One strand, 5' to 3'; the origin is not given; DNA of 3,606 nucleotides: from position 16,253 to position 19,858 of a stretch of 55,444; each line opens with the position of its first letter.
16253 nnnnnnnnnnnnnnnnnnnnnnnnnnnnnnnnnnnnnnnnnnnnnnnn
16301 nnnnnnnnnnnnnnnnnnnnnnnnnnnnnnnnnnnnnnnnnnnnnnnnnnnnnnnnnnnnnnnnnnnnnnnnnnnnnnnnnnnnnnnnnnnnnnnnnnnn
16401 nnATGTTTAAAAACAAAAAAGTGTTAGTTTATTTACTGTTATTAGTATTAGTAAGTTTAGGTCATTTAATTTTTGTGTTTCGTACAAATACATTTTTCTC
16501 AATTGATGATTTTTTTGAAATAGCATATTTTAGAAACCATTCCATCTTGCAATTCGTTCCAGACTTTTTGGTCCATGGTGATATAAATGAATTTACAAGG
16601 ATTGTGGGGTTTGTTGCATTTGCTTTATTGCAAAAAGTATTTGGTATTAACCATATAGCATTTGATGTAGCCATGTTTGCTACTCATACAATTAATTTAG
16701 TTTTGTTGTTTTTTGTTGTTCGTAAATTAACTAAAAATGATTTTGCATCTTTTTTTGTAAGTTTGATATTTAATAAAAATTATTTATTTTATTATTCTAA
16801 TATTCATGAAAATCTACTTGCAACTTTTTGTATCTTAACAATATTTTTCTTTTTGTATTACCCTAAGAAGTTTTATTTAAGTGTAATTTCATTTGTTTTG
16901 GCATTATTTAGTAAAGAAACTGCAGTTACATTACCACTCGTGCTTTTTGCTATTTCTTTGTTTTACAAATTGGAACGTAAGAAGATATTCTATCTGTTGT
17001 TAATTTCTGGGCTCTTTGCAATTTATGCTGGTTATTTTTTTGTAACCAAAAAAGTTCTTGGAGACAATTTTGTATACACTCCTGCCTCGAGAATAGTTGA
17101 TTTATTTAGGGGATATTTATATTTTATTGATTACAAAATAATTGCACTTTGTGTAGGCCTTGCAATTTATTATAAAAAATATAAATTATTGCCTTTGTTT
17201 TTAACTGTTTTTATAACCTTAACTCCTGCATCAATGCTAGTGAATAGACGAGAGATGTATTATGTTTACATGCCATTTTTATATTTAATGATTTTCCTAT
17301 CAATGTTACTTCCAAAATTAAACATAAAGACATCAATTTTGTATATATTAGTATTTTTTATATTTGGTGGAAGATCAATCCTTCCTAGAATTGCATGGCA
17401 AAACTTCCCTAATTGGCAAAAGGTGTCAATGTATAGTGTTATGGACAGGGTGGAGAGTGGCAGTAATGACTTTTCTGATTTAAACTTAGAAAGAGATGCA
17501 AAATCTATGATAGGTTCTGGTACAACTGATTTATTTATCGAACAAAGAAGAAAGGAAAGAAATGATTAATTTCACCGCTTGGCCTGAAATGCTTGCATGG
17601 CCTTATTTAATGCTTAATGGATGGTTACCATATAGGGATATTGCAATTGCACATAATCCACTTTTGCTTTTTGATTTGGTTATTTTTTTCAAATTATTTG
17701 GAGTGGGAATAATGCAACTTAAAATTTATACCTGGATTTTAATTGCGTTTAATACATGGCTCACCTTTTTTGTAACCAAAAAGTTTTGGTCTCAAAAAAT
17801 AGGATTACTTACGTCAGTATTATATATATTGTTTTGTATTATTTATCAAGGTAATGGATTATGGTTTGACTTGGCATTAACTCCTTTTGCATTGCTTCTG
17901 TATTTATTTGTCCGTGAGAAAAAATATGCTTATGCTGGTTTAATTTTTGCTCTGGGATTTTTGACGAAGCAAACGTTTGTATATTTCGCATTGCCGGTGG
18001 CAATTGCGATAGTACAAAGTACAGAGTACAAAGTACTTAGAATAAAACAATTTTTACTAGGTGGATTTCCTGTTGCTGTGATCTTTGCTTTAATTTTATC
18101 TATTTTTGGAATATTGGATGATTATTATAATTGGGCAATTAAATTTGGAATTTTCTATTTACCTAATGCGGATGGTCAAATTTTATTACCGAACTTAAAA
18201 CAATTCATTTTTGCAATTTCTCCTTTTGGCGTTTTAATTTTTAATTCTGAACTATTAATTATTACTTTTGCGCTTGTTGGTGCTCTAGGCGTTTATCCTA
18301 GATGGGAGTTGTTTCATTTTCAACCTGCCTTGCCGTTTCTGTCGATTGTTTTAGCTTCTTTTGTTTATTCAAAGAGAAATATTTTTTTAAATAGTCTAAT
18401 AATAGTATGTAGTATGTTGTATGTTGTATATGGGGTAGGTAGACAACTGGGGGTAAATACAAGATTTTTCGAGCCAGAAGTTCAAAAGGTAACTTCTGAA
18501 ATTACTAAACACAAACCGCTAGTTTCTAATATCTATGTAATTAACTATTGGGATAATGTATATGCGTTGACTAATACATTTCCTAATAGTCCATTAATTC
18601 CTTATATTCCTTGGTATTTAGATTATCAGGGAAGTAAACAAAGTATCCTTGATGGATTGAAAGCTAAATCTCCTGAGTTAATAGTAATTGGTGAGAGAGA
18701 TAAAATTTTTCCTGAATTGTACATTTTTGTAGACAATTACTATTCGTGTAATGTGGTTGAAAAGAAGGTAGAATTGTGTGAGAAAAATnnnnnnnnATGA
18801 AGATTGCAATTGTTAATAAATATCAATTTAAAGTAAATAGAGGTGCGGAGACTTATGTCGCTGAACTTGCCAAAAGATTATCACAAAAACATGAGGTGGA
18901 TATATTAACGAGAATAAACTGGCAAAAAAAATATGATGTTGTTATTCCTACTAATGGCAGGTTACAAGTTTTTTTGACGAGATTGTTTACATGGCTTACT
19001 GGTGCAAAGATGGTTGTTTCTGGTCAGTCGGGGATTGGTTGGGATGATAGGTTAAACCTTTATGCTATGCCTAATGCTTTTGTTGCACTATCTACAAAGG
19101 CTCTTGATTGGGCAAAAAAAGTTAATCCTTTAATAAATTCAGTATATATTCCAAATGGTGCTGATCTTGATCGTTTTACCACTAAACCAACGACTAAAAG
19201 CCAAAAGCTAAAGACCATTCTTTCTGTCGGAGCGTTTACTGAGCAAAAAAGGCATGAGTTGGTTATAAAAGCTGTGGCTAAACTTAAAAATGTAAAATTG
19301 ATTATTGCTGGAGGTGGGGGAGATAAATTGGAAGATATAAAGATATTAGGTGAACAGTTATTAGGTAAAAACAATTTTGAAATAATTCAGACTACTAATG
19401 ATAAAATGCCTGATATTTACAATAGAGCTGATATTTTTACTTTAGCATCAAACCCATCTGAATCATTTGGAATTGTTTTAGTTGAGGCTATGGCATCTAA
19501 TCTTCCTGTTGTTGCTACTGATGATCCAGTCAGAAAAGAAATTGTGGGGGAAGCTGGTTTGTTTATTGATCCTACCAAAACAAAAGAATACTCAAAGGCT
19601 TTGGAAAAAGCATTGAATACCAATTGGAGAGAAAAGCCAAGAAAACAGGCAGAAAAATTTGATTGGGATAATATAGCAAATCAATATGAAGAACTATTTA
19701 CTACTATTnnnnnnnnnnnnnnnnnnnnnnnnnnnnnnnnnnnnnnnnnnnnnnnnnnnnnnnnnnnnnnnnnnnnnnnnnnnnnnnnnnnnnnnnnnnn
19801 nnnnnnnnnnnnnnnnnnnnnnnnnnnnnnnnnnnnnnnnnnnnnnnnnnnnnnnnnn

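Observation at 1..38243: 38-kb co-directional glycan-assembly super-locus with about nine GT-C-type membrane glycosyltransferase paralogs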

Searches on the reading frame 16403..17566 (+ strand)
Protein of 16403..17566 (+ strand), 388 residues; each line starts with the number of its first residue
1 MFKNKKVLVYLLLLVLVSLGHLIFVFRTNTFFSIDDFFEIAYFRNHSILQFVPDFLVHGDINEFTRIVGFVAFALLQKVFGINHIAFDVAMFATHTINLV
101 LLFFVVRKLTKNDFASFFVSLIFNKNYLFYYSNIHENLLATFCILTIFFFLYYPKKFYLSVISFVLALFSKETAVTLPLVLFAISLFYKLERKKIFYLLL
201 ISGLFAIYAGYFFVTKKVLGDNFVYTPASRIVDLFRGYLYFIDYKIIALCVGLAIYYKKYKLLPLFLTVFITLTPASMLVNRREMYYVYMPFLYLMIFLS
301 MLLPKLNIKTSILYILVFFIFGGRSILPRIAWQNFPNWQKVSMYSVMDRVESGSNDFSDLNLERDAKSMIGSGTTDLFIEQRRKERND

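Call 3: search_protein_families(library=pfam, proteins=[window:16403-17566:+], max_evalue=0.01)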
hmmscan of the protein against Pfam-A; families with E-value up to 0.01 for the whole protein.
window:16403-17566:+ (388 aa): 0 families

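Call 10: search_protein_families(library=ncbifam, proteins=[window:16403-17566:+], max_evalue=0.1)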
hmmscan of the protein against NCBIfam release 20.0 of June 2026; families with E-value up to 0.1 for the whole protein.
window:16403-17566:+ (388 aa): 1 family
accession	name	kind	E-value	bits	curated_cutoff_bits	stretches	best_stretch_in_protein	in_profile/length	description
NF046093.1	AZOBR_p60025_fam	subfamily_domain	0.0012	18.1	150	1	77-203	104-228/232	AZOBR_p60025 family cell surface glycopolymer formation protein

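Call 13: find_homologous_proteins(query=window:16403-17566:+)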
Query window:16403-17566:+ (388 aa): 54 proteins with E <= 0.001 among 8000 candidates.
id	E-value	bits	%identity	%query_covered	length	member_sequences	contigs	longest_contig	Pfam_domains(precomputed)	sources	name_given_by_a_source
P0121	5.3e-244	827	100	100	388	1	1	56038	-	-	-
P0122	5.5e-194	663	79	98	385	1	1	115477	-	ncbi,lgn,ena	-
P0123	7.2e-194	662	79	98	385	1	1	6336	-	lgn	-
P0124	1.4e-192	658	77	98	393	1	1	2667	-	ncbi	-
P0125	2.7e-192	657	79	97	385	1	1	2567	-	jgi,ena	-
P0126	3.1e-191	654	78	97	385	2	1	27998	-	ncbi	-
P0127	1.1e-187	642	73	99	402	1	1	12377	-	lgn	-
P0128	1.8e-187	641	77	94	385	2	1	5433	-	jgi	jgi:hypothetical protein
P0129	8.5e-184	629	74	97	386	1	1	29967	-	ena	-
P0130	1.9e-183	628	73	99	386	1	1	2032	-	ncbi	-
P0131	7.6e-182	623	73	96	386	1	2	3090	-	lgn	-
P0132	1.7e-180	618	72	99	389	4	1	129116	-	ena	-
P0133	3.1e-179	614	72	98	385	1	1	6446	-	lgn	-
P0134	1.7e-178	612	71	99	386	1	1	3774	-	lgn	-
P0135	9.1e-173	593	71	94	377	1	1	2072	-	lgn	-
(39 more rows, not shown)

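Call 26: predict_structure(alignment_id=A1)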
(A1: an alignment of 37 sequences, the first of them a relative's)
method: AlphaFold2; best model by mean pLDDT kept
length: 388 residues; sequences in the alignment: 37
mean_pLDDT: 93.1   pTM: 0.91
mean pLDDT of the five models: 93.1, 92.7, 92.0, 91.7, 91.4
residues with pLDDT >= 90: 313; 70-90: 70; 50-70: 3; < 50: 2
segments of 3 or more residues with pLDDT < 50: none
pLDDT, mean of each block of 10 residues (from residue 1): 81 96 92 90 90 89 88 95 95 98 98 98 94 95 98 97 98 96 97 98 94 80 80 94 97 97 98 93 91 98 97 98 90 88 93 90 91 92 84
secondary structure, 60 per line:
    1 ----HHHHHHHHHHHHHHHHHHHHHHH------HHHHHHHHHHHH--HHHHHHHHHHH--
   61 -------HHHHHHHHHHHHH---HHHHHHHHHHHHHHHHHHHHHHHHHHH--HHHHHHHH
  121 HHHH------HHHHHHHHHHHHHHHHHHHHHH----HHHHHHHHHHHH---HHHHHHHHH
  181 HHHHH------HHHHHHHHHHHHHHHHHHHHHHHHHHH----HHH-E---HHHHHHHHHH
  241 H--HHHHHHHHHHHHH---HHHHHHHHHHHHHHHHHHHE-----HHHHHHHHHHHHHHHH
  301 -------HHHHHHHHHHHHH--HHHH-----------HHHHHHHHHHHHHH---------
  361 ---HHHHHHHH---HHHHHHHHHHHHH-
elements in order: H5-27 H34-45 H48-58 H68-80 H84-110 H113-124 H131-152 H157-168 H172-185 H192-218 H231-241 H244-256 H260-278 H285-300 H308-320 H323-326 H338-351 H364-371 H375-387

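Call 30: fold_search(model_id=the predicted structure, library=pdb)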
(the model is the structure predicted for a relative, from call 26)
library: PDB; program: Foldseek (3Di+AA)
matches with E <= 10: 184; with E <= 0.001: 0
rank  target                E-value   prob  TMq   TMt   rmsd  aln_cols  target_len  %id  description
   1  5f15                  1.9e-02  1.00  0.47  0.36  15.0       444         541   12  Crystal Structure of ArnT from Cupriavidus metallidurans bound to Undecaprenyl phosphate (released 2016-02-17)
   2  5ezm                  2.5e-02  1.00  0.46  0.36  15.2       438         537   12  Crystal Structure of ArnT from Cupriavidus metallidurans in the apo state (released 2016-02-17)
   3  7zlh_A                5.1e-02  0.99  0.43  0.30   9.8       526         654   12  Cryo-EM structure of C-mannosyltransferase CeDPY19, in apo state, bound to CMT2-Fab and anti-Fab nanobody (released 2023-01-11)
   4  7zli_A                5.3e-02  0.99  0.42  0.28   9.8       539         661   10  Cryo-EM structure of C-mannosyltransferase CeDPY19, in complex with Dol25-P-Man and bound to CMT2-Fab and anti-Fab nan (released 2023-01-11)
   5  7zlg_A                6.5e-02  0.99  0.44  0.29  10.4       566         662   11  Cryo-EM structure of C-mannosyltransferase CeDPY19, in complex with acceptor peptide and bound to CMT2-Fab and anti-Fa (released 2023-01-11)
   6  7v9m_R                2.0e-01  0.44  0.16  0.21  17.5       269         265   16  Cryo-EM structure of the GHRH-bound human GHRHR splice variant 1 complex (released 2021-10-20)
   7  6p25_A                5.9e-01  0.97  0.37  0.22   9.1       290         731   11  Structure of S. cerevisiae protein O-mannosyltransferase Pmt1-Pmt2 complex bound to the sugar donor and a peptide acce (released 2019-07-10)
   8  9ly2_R                9.3e-01  0.14  0.14  0.15  19.0       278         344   14  A Cryo-EM structure of LA-PTH-PTH1R-V2RT-Beta-arrestin1 complex (state 1 conformation) (released 2026-03-04)
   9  6f0k_C                9.6e-01  0.11  0.17  0.15  19.4       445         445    9  Alternative complex III (released 2018-05-09)
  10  7vvk_R                1.0e+00  0.16  0.16  0.17  16.8       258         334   14  PTH-bound human PTH1R in complex with Gs (class1) (released 2022-08-03)
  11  7bvf_B                1.2e+00  0.69  0.41  0.18  18.0       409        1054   13  Cryo-EM structure of Mycobacterium tuberculosis arabinosyltransferase EmbA-EmbB-AcpM2 in complex with ethambutol (released 2020-04-29)
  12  8xt9_C                1.4e+00  0.09  0.14  0.09  18.7       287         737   16  structure of LGR4 (released 2025-01-15)
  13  6tq9_A                1.5e+00  0.07  0.12  0.15  19.8       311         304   10  Crystal structure of the Orexin-1 receptor in complex with SB-408124 (released 2020-01-01)
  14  9e6i_B                1.7e+00  0.69  0.33  0.20   8.8       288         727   11  Cryo-EM structure of Saccharomyces cerevisiae Pmt4-Ccw5 complex (released 2025-10-15)
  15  5lxa_A                1.7e+00  0.08  0.13  0.17  18.7       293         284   12  CRYSTAL STRUCTURE OF HUMAN ADIPONECTIN RECEPTOR 2 IN COMPLEX WITH A C18 FREE FATTY ACID AT 3.0 ANGSTROM RESOLUTION (released 2017-03-22)
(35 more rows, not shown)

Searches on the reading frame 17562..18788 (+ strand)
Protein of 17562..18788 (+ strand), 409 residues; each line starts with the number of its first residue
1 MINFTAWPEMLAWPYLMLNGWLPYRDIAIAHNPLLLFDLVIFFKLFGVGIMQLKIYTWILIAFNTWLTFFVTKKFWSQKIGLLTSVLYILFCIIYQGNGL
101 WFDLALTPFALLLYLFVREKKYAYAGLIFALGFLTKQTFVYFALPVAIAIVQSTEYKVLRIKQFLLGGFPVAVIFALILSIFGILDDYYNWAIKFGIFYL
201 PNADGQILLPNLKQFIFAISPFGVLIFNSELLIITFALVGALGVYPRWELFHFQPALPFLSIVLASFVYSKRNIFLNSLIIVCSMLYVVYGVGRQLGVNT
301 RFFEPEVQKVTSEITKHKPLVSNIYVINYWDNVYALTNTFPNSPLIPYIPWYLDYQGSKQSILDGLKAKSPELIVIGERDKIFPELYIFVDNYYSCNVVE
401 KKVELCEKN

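Call 3: search_protein_families(library=pfam, proteins=[window:17562-18788:+], max_evalue=0.01)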
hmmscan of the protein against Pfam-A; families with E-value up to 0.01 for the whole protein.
window:17562-18788:+ (409 aa): 1 family
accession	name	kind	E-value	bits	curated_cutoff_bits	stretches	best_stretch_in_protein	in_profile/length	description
PF13231.12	PMT_2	-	2.4e-06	28.3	26.1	1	31-176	2-155/160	Dolichyl-phosphate-mannose-protein mannosyltransferase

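Call 10: search_protein_families(library=ncbifam, proteins=[window:17562-18788:+], max_evalue=0.1)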
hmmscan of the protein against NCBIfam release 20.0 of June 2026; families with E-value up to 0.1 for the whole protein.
window:17562-18788:+ (409 aa): 0 families

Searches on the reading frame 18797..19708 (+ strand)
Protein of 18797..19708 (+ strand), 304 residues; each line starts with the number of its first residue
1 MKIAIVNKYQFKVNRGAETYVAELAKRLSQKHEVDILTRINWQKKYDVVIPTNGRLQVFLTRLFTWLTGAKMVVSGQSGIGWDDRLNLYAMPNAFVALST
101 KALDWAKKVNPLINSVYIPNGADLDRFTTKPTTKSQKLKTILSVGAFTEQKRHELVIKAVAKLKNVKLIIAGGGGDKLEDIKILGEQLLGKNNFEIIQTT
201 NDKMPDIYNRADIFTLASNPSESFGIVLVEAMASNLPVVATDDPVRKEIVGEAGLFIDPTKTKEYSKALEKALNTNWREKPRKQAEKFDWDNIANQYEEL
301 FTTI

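Call 5: search_protein_families(library=pfam, proteins=[window:18797-19708:+], max_evalue=0.01)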
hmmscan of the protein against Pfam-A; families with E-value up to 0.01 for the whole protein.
window:18797-19708:+ (304 aa): 4 families
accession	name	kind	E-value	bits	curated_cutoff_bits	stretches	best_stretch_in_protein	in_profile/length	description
PF00534.26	Glycos_transf_1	-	2.3e-32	112.3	26.4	1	131-286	8-170/172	Glycosyl transferases group 1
PF13692.12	Glyco_trans_1_4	-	1.1e-24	87.7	27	1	139-274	2-141/142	Glycosyl transferases group 1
PF13439.12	Glyco_transf_4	-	5.2e-06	27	28.5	1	16-48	3-36/170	Glycosyltransferase Family 4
PF20706.3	GT4-conflict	-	0.00059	19.4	26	1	126-242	185-312/385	Family 4 Glycosyltransferase in conflict systems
